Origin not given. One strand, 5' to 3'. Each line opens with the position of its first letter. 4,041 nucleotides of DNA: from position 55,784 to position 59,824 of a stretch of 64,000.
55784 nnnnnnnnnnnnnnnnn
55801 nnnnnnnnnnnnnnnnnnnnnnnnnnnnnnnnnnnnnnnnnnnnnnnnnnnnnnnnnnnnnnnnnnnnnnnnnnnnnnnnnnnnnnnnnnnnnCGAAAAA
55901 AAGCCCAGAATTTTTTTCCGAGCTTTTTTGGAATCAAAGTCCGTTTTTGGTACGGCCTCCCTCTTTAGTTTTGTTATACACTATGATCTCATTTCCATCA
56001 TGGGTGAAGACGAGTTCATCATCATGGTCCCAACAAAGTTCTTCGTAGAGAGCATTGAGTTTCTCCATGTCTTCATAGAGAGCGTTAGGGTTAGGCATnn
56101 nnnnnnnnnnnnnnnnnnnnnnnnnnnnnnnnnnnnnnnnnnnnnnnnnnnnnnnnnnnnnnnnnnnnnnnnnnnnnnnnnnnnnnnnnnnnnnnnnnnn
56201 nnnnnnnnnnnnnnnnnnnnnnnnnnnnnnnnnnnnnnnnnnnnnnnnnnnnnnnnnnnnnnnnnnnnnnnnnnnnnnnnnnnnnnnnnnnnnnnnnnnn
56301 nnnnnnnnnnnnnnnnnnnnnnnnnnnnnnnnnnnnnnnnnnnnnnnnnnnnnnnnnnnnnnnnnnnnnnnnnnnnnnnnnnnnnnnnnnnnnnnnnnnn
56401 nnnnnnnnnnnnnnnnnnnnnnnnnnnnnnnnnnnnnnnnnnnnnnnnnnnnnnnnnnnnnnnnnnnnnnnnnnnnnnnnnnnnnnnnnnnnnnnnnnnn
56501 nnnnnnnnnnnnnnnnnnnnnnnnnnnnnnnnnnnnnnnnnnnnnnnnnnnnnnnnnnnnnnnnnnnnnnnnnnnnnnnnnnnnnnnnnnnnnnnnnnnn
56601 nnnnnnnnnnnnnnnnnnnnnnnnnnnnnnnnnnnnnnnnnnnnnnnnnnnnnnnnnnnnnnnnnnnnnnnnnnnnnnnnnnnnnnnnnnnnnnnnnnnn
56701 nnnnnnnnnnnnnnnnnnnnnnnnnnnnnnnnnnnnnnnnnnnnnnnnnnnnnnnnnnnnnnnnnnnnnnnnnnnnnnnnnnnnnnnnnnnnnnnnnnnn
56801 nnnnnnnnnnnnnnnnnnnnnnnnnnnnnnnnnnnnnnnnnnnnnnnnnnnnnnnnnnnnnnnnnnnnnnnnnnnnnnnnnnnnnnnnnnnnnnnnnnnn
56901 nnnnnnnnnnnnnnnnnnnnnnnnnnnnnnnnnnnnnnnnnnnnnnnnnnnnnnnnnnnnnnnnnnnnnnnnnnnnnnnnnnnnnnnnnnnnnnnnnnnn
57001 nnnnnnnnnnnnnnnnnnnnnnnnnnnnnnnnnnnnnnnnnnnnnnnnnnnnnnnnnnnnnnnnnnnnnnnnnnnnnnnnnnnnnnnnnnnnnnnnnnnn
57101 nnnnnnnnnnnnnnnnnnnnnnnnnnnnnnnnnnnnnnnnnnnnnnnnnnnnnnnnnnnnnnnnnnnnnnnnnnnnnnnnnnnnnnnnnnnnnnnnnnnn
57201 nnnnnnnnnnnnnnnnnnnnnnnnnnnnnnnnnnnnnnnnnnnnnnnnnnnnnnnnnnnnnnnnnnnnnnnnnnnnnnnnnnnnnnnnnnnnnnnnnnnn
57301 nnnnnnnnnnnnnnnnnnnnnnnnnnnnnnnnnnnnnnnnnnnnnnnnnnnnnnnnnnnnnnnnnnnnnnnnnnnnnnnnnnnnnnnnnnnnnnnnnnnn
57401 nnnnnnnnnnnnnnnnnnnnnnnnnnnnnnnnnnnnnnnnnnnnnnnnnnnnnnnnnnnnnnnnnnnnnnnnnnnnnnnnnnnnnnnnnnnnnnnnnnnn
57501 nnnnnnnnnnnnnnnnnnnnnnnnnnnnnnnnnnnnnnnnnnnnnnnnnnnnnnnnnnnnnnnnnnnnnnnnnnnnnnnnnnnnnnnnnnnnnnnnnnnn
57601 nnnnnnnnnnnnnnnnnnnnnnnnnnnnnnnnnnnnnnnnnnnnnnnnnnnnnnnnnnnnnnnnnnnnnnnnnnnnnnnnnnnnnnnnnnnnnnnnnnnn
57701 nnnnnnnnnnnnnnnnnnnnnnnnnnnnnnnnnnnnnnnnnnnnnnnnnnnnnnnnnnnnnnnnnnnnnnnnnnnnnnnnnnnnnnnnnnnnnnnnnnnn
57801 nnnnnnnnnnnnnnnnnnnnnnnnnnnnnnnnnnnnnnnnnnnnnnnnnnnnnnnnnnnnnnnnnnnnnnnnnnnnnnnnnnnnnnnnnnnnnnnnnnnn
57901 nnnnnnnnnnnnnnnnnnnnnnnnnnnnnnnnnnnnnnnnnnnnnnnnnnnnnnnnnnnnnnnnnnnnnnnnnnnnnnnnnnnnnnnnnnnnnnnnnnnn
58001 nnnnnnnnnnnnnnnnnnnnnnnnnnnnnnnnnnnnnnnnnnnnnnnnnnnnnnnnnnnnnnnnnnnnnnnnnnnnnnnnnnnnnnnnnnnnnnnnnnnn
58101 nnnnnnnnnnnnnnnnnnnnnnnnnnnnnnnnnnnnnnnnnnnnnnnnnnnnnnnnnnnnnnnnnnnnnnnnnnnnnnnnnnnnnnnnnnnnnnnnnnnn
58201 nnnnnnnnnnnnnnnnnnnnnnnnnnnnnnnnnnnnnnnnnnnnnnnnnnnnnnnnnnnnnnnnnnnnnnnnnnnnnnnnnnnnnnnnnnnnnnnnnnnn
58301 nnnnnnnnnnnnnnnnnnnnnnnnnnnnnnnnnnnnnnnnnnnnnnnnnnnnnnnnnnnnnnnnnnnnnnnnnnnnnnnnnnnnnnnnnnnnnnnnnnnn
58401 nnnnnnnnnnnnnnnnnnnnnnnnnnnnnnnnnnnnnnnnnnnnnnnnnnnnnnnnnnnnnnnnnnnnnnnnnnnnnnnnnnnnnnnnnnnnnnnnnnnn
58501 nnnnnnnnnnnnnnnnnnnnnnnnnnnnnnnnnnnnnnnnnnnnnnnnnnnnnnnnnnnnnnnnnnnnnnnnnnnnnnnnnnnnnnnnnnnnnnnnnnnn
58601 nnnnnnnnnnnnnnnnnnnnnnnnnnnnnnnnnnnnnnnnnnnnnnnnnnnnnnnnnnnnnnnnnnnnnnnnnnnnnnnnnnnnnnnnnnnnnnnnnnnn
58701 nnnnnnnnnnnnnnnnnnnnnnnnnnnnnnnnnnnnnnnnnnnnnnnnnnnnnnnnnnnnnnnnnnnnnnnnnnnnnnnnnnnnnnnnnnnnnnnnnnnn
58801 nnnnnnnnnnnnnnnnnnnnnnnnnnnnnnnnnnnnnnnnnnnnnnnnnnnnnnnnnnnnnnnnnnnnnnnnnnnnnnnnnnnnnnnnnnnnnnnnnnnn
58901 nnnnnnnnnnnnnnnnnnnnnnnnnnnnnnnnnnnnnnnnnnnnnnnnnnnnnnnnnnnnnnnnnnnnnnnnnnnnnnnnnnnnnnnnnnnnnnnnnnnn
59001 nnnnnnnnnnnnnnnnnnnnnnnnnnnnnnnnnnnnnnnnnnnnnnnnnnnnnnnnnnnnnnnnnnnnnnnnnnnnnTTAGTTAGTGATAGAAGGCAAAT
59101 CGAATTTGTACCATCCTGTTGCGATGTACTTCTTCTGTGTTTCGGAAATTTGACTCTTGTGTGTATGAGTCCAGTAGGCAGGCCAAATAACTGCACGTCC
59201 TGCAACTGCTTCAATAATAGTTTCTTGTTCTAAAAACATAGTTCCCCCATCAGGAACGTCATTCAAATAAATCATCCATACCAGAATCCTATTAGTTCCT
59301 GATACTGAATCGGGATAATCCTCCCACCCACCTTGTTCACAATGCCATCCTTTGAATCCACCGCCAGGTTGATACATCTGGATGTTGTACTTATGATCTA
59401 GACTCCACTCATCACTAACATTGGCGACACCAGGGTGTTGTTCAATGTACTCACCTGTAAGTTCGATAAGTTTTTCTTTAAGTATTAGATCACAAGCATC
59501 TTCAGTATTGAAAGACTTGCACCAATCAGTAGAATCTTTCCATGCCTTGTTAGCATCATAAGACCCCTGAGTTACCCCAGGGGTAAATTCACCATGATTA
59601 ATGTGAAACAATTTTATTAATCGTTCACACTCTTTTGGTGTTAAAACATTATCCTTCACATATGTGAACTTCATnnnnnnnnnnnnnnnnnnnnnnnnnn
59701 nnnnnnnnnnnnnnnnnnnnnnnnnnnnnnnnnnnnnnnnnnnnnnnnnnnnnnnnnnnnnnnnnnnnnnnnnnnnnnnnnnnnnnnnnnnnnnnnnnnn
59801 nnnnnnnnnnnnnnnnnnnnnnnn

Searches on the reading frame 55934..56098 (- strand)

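Call 22: search_protein_families(library=pfam, proteins=[window:55934-56098:-], max_evalue=0.01)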
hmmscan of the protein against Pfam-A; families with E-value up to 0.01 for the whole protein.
window:55934-56098:- (54 aa): 1 family
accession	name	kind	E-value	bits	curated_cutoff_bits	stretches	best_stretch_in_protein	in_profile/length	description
PF23821.1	DUF7191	-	4.8e-17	62.1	27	1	3-44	19-62/64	Family of unknown function (DUF7191)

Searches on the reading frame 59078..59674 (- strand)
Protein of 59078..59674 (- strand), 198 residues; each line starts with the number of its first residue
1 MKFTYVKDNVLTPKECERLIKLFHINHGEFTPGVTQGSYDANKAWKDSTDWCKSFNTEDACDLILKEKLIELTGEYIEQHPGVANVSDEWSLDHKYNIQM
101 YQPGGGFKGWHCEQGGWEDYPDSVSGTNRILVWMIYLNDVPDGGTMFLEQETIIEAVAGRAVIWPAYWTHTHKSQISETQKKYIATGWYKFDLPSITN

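Call 21: search_protein_families(library=pfam, proteins=[window:59078-59674:-], max_evalue=0.01)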
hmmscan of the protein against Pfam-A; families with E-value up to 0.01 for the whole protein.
window:59078-59674:- (198 aa): 1 family
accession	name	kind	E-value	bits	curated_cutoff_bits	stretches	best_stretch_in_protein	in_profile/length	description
PF13640.12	2OG-FeII_Oxy_3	-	6.4e-09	37.1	27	1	98-189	3-97/98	2OG-Fe(II) oxygenase superfamily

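Call 80: search_dna_similar(query=window:59078-59674:-, collection=phages, mode=protein, max_rows=12)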
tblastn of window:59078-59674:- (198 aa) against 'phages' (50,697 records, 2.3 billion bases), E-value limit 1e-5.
Records with a match: 376; places in all: 606; records where one place covers at least 80% of the query: 157.
Best place of each record, by identity: <60% 376.
By first word of the organism name: Synechococcus 297; Cyanophage 52; Prochlorococcus 14; Marine 10; Pelagibacter 3.
By host as written in the record: - 159; Synechococcus 87; Synechococcus sp. 28; Synechococcus sp. WH7803 20; Synechococcus sp. WH8102 17; Synechococcus sp. WH 7803 10; Synechococcus sp. WH8109 8; Synechococcus sp. MW02 6; and 19 more.
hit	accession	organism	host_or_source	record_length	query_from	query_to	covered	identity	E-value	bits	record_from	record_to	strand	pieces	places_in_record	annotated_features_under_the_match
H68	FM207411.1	Synechococcus phage S-RSM4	-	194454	2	192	96%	39.9%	6e-36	138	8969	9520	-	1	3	2OG-Fe(II) oxygenase family like protein | hypothetical protein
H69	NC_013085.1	Synechococcus phage S-RSM4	-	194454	2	192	96%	39.9%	6e-36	138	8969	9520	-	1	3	DNA endonuclease | hypothetical protein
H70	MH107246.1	Synechococcus phage S-B64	Synechococcus sp. WH8102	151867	16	195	91%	40.9%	8e-29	117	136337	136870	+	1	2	2OG-Fe(II) oxygenase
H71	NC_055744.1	Synechococcus phage S-B64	Synechococcus sp. WH8102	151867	16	195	91%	40.9%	8e-29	117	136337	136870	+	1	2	2OG-Fe(II) oxygenase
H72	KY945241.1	Synechococcus phage S-H35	Synechococcus sp. WH8102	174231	16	195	91%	40.9%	8e-29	117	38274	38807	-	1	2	2OG-Fe(II) oxygenase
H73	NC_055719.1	Synechococcus phage S-H35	Synechococcus sp. WH8102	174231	16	195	91%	40.9%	8e-29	117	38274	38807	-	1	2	2OG-Fe(II) oxygenase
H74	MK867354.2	Synechococcus phage S-SCSM1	Synechococcus sp. WH 7803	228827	4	191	95%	37.2%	5e-26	109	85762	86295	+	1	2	2OG-Fe(II) oxygenase superfamily protein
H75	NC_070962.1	Synechococcus phage S-SCSM1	Synechococcus sp. WH 7803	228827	4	191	95%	37.2%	5e-26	109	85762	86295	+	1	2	2OG-Fe(II) oxygenase superfamily protein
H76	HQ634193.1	Cyanophage P-RSM6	Prochlorococcus NATL2A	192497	3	191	95%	36.4%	1e-28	117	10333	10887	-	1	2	hypothetical protein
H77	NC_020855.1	Cyanophage P-RSM6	Prochlorococcus NATL2A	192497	3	191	95%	36.4%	1e-28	117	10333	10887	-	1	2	DNA endonuclease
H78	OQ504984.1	Synechococcus phage S-8S56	Parasynechococcus marenigrum WH 8102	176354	3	194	97%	35.3%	2e-18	88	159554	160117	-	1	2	2OG-Fe(II) oxygenase family protein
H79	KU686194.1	Synechococcus phage S-CAM1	Synechococcus sp.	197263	16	191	89%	37.8%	4e-24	104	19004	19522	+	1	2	2OG-Fe(II) oxygenase superfamily domain protein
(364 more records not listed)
